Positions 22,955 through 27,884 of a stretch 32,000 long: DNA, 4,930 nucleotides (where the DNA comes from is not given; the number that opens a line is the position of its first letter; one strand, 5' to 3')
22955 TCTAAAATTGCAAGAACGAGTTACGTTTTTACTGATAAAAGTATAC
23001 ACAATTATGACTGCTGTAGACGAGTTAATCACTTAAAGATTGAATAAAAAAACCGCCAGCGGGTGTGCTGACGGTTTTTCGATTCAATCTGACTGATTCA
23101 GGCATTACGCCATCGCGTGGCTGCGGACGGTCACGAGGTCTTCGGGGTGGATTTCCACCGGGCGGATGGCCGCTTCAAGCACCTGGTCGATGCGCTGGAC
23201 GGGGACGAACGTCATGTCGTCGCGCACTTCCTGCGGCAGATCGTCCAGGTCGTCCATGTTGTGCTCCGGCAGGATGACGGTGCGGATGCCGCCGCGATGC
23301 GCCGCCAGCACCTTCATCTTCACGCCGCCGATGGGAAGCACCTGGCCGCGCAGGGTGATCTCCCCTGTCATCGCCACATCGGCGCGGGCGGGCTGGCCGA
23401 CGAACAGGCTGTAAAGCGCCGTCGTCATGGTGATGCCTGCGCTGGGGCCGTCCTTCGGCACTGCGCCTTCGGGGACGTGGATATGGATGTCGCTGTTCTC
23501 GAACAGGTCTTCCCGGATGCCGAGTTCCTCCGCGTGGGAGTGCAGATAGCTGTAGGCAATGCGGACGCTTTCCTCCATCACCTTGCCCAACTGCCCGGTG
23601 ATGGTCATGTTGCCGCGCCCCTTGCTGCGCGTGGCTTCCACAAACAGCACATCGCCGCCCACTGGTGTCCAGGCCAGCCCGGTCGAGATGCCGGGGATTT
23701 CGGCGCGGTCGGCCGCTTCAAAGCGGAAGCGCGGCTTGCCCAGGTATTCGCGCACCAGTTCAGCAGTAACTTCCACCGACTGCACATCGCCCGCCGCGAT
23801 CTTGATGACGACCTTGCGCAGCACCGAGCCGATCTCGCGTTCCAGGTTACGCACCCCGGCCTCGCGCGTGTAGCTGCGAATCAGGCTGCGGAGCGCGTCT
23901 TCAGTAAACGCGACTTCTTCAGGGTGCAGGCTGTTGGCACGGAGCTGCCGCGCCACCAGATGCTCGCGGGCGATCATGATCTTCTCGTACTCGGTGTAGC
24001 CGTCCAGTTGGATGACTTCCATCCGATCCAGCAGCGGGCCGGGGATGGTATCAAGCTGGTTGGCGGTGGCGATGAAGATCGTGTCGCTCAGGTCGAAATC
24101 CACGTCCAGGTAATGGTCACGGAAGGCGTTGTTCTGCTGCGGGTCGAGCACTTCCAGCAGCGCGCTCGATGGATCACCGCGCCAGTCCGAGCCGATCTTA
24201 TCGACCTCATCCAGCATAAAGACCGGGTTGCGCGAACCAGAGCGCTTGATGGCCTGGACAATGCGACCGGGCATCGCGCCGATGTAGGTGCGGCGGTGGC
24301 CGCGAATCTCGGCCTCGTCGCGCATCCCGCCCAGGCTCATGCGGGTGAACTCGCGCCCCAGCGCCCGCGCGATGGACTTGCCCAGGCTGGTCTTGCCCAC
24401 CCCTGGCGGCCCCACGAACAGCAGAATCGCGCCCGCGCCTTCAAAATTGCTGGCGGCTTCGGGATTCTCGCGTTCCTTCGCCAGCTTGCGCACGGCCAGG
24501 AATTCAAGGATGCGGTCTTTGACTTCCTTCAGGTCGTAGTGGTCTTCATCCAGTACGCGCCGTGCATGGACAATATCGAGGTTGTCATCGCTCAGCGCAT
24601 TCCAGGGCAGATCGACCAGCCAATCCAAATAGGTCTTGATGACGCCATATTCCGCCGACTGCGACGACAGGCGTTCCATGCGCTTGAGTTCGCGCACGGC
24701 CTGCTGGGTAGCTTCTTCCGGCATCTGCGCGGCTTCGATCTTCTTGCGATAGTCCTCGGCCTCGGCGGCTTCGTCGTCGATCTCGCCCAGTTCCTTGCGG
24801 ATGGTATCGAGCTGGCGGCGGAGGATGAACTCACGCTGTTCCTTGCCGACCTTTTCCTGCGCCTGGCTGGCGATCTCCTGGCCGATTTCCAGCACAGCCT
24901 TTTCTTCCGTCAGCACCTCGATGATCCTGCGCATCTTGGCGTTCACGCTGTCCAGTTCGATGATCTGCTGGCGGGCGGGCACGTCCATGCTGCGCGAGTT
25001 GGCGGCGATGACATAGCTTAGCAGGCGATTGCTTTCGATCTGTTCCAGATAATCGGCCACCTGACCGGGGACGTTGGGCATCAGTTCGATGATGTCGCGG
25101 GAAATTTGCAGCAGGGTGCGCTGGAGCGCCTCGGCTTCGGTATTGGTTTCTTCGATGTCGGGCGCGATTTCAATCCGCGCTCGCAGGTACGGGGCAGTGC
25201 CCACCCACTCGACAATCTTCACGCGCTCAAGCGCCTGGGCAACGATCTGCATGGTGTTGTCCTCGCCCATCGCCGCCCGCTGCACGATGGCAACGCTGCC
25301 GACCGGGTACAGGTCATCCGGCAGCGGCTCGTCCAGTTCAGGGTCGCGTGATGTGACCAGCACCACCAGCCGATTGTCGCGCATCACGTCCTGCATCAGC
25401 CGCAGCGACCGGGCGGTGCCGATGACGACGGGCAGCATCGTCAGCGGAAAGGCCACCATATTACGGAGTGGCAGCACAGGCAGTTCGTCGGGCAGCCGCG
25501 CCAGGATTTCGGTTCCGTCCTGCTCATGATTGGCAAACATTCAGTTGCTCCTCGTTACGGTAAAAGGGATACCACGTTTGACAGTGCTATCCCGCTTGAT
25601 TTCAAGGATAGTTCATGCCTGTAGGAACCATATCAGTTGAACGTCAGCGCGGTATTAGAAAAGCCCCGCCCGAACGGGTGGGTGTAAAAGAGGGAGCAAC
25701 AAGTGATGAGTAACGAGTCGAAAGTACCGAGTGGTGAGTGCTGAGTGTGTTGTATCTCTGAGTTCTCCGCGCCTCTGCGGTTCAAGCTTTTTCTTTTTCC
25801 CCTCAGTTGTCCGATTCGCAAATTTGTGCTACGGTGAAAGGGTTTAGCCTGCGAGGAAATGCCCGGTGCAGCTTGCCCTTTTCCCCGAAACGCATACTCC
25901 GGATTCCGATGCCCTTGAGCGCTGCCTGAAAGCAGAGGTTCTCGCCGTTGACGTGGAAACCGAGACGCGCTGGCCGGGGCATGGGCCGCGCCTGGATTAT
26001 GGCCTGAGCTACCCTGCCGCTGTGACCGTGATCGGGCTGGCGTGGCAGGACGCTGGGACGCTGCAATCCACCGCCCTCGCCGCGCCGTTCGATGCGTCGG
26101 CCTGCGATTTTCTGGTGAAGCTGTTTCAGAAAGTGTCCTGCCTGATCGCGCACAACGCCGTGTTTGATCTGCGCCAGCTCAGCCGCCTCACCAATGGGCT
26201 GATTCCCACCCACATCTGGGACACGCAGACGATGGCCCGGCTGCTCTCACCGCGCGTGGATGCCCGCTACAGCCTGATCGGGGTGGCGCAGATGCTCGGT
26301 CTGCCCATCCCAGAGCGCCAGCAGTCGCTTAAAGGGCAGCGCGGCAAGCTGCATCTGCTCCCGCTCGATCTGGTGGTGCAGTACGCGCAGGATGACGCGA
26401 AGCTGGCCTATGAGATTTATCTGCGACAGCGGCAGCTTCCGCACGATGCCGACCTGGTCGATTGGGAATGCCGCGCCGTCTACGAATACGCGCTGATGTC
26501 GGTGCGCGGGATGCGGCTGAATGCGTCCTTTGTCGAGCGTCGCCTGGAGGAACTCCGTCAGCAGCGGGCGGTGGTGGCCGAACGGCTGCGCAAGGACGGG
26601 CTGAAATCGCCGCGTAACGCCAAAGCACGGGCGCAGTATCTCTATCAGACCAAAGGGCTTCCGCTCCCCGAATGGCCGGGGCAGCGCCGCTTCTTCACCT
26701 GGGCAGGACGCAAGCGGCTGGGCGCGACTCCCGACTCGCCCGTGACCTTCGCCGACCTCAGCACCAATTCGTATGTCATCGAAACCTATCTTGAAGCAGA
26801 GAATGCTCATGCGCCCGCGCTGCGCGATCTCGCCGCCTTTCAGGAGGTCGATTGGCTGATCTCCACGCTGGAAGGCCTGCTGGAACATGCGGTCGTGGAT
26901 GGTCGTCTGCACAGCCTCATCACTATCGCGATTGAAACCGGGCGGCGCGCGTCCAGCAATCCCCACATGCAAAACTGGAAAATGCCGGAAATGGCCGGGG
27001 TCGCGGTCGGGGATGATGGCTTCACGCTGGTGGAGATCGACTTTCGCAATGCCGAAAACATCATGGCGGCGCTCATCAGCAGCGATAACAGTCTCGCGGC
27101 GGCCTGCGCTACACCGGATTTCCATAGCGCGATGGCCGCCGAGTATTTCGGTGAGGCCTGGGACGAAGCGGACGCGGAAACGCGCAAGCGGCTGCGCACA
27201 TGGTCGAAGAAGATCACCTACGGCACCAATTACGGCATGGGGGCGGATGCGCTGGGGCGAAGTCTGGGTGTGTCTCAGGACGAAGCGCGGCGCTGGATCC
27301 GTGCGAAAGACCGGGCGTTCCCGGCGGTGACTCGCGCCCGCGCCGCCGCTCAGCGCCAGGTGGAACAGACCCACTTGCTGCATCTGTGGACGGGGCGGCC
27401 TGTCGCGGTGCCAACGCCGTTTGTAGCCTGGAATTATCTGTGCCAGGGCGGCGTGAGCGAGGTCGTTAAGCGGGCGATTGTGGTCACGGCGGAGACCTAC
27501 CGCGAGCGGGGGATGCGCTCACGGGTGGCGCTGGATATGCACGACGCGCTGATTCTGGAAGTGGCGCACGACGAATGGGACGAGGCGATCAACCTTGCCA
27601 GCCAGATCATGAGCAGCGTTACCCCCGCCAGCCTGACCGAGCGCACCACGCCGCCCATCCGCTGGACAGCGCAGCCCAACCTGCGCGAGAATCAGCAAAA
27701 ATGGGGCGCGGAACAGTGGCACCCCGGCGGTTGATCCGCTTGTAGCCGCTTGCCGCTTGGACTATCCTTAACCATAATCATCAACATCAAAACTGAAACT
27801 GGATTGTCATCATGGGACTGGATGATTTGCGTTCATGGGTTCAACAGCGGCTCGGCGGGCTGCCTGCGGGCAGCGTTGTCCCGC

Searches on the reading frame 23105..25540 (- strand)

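Call 53: search_protein_families(library=pfam, proteins=[window:23105-25540:-], max_evalue=0.00001)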
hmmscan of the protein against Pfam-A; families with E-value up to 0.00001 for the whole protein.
window:23105-25540:- (811 aa): 7 families
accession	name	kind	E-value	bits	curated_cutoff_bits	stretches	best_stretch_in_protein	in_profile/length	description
PF05362.19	Lon_C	-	1.4e-90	302.8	21.1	1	591-792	2-203/205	Lon protease (S16) C-terminal proteolytic domain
PF02190.22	LON_substr_bdg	-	7.1e-39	134.2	28.7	1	19-211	1-199/200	ATP-dependent protease La (LON) substrate-binding domain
PF00004.35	AAA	-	2.5e-25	89.9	21.2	1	373-511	1-127/131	ATPase family associated with various cellular activities (AAA)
PF22667.2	Lon_lid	-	2.3e-21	75.6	27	1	535-585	2-52/57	Lon protease AAA+ ATPase lid domain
PF07728.20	AAA_5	-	1.2e-09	38.7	22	1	373-504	2-136/139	AAA domain (dynein-related subfamily)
PF13541.12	ChlI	-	3.7e-08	33.7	27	1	634-761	1-121/121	Subunit ChlI of Mg-chelatase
PF07724.20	AAA_2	-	8.1e-06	26.4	27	0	373-494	6-124/166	AAA domain (Cdc48 subfamily)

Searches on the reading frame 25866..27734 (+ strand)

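Call 53: search_protein_families(library=pfam, proteins=[window:25866-27734:+], max_evalue=0.00001)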
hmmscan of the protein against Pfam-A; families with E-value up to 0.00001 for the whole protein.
window:25866-27734:+ (622 aa): 2 families
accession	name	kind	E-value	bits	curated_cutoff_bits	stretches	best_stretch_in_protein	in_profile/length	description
PF00476.26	DNA_pol_A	-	6.3e-34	118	34.3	1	298-586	58-361/381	DNA polymerase family A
PF01612.26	DNA_pol_A_exo1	-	4.2e-08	33.6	23.6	1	15-185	12-165/173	3'-5' exonuclease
